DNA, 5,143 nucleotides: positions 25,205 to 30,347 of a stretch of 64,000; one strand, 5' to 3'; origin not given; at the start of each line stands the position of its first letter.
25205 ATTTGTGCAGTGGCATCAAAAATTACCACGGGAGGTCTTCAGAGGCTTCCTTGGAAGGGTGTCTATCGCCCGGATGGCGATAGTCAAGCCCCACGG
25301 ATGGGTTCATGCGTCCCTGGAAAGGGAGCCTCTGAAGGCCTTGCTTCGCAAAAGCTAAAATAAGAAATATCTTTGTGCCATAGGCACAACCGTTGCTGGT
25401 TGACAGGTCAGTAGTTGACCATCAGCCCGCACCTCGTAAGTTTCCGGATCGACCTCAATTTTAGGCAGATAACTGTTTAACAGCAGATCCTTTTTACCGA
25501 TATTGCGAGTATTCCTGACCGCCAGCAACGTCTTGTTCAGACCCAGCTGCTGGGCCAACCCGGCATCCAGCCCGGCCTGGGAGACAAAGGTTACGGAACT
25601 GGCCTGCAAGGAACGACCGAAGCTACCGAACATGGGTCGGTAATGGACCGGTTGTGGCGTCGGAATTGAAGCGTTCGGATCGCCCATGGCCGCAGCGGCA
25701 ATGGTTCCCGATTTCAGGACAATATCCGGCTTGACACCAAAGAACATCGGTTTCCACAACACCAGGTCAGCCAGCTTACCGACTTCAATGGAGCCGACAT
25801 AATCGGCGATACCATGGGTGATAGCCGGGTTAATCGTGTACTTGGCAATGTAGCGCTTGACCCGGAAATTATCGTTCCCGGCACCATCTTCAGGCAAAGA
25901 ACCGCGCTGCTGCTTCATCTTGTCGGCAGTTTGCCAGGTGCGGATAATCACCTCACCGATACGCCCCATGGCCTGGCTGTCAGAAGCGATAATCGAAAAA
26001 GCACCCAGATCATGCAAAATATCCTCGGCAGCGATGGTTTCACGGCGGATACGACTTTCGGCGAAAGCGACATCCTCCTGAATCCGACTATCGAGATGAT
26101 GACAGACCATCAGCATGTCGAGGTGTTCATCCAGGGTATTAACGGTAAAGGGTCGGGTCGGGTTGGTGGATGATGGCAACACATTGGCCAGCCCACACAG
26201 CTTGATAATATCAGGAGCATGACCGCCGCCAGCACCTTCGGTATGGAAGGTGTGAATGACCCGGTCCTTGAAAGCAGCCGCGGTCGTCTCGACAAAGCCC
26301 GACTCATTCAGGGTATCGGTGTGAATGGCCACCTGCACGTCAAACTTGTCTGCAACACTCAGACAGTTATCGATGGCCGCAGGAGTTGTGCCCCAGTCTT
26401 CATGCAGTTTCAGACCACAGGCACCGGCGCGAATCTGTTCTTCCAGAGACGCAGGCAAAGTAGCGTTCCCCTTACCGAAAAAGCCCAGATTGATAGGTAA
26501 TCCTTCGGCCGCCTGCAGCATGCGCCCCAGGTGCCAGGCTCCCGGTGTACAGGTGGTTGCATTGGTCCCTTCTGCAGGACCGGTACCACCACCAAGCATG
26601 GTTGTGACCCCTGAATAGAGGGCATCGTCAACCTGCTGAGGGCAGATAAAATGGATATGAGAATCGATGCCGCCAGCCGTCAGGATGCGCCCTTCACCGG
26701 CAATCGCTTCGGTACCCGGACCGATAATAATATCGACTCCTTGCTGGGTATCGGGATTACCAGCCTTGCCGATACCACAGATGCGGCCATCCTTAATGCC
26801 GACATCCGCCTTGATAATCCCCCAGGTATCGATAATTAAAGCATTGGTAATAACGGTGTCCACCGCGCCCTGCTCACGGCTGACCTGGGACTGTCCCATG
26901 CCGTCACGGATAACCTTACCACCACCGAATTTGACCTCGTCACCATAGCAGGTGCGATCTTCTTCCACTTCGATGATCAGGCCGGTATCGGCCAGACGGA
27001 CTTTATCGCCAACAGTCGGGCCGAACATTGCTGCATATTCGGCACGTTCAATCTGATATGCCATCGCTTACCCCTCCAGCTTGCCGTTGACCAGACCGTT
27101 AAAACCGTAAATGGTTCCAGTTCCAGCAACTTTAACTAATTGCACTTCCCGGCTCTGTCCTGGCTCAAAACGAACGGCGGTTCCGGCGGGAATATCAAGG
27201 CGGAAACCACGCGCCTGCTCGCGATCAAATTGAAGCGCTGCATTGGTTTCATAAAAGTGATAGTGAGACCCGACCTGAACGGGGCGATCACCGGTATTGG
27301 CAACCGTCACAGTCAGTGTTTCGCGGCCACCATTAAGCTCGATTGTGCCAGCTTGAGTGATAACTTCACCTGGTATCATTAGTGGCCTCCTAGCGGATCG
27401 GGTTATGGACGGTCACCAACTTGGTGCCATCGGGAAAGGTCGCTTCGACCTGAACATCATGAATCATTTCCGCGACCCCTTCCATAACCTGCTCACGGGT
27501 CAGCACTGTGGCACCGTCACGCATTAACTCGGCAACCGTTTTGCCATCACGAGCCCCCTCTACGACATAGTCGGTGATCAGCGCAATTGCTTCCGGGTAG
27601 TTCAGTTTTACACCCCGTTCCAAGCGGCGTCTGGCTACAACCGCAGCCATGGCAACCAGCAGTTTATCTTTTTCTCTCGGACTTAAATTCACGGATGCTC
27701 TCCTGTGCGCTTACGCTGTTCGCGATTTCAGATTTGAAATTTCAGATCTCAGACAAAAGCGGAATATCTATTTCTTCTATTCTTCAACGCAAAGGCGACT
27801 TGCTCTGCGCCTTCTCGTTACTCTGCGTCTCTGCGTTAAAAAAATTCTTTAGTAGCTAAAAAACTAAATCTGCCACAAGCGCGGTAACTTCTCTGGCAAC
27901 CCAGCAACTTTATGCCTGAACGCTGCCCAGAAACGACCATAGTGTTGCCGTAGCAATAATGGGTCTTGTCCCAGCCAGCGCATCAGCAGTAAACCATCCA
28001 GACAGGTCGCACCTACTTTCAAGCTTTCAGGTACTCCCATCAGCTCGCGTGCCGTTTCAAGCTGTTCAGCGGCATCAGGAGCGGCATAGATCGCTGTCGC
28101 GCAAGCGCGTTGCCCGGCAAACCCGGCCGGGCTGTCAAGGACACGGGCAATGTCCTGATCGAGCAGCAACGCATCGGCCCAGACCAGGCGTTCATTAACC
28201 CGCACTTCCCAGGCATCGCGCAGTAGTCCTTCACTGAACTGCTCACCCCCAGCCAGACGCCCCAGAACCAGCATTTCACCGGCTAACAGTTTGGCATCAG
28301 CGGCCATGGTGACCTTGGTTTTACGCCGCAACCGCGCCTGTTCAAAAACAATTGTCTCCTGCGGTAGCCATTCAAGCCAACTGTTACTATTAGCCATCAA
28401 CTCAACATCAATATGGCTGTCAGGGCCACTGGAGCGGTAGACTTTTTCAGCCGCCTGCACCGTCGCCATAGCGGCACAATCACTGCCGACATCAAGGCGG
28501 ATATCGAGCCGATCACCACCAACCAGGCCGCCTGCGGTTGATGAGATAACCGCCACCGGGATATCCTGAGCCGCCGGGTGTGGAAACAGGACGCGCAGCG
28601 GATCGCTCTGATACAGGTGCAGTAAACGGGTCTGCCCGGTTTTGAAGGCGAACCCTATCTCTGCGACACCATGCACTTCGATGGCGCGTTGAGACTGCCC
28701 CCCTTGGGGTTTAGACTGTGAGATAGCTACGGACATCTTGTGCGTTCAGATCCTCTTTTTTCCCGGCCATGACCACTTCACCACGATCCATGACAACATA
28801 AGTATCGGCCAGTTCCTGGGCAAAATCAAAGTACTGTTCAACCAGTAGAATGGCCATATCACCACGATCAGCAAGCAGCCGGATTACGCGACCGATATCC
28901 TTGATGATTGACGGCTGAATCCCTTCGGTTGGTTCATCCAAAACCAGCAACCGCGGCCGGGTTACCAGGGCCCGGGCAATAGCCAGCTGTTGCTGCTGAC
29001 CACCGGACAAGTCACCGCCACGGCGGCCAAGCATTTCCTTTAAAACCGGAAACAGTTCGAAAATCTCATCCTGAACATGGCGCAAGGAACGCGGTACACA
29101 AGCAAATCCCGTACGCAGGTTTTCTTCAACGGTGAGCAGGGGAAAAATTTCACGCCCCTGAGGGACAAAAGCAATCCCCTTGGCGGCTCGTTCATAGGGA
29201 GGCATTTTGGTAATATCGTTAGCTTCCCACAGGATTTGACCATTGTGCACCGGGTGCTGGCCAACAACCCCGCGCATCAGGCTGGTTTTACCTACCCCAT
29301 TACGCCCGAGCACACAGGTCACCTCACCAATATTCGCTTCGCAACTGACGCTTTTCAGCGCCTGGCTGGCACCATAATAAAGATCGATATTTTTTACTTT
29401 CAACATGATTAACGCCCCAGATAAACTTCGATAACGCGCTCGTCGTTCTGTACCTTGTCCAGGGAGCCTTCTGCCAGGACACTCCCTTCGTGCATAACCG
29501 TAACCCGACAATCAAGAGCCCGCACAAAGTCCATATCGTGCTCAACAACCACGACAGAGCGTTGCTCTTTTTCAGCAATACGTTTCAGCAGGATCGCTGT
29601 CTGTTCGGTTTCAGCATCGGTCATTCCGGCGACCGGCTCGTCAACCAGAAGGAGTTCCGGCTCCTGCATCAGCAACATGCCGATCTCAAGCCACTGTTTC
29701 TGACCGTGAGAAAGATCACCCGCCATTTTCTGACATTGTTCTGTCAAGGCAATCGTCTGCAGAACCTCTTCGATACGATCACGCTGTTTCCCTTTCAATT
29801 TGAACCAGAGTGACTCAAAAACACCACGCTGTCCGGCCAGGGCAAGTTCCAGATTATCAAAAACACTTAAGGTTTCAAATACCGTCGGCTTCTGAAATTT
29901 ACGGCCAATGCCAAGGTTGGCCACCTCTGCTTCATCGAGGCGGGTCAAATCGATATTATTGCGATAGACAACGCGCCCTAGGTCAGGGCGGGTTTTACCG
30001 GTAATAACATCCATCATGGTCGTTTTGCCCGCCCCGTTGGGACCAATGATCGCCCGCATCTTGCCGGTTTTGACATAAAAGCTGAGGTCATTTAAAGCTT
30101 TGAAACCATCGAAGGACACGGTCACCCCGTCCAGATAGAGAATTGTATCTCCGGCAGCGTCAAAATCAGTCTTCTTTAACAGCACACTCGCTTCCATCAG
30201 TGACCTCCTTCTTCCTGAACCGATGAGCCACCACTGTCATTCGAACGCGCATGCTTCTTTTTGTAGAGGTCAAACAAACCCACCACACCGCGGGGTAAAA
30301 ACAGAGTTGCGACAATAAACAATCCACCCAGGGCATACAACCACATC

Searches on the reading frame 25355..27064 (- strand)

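Call 45: search_protein_families(library=pfam, proteins=[window:25355-27064:-], max_evalue=0.00001)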
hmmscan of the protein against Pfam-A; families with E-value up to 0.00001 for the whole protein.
window:25355-27064:- (569 aa): 3 families
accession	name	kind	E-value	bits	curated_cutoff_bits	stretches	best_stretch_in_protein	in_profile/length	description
PF01979.26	Amidohydro_1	-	1.5e-79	268.2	25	1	127-453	1-338/345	Amidohydrolase family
PF00449.26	Urease_alpha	-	1.1e-54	184.4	23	1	4-121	2-121/121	Urease alpha-subunit, N-terminal domain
PF07969.17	Amidohydro_3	-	1.2e-10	42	29.7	1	204-447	245-454/472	Amidohydrolase family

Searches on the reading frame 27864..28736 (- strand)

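Call 45: search_protein_families(library=pfam, proteins=[window:27864-28736:-], max_evalue=0.00001)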
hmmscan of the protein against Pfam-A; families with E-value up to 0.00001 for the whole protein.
window:27864-28736:- (290 aa): 1 family
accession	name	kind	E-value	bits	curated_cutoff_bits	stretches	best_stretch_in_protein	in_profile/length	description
PF01774.22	UreD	-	6.4e-54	183.6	27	1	64-258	2-198/201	UreD urease accessory protein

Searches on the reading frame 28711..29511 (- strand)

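Call 45: search_protein_families(library=pfam, proteins=[window:28711-29511:-], max_evalue=0.00001)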
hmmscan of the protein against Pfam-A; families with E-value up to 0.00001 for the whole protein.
window:28711-29511:- (266 aa): 2 families
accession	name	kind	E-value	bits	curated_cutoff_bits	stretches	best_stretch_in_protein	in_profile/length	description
PF00005.33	ABC_tran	-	7.8e-29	101.5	25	1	52-195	1-136/137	ABC transporter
PF13304.12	AAA_21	-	2.5e-08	34.8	27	0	167-215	237-288/304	AAA domain, putative AbiEii toxin, Type IV TA system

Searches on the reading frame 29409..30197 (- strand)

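Call 45: search_protein_families(library=pfam, proteins=[window:29409-30197:-], max_evalue=0.00001)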
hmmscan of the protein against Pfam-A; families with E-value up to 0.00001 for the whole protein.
window:29409-30197:- (262 aa): 4 families
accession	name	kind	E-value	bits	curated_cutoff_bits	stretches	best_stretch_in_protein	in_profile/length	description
PF00005.33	ABC_tran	-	1.7e-29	103.6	25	1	35-190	1-137/137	ABC transporter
PF12399.14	BCA_ABC_TP_C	-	3.4e-08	33.4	25.5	1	240-262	2-24/27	Branched-chain amino acid ATP-binding cassette transporter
PF02463.25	SMC_N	-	3.7e-06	26.9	40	0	28-234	6-211/220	RecF/RecN/SMC N terminal domain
PF13304.12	AAA_21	-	8.3e-06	26.5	27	0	49-86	3-53/304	AAA domain, putative AbiEii toxin, Type IV TA system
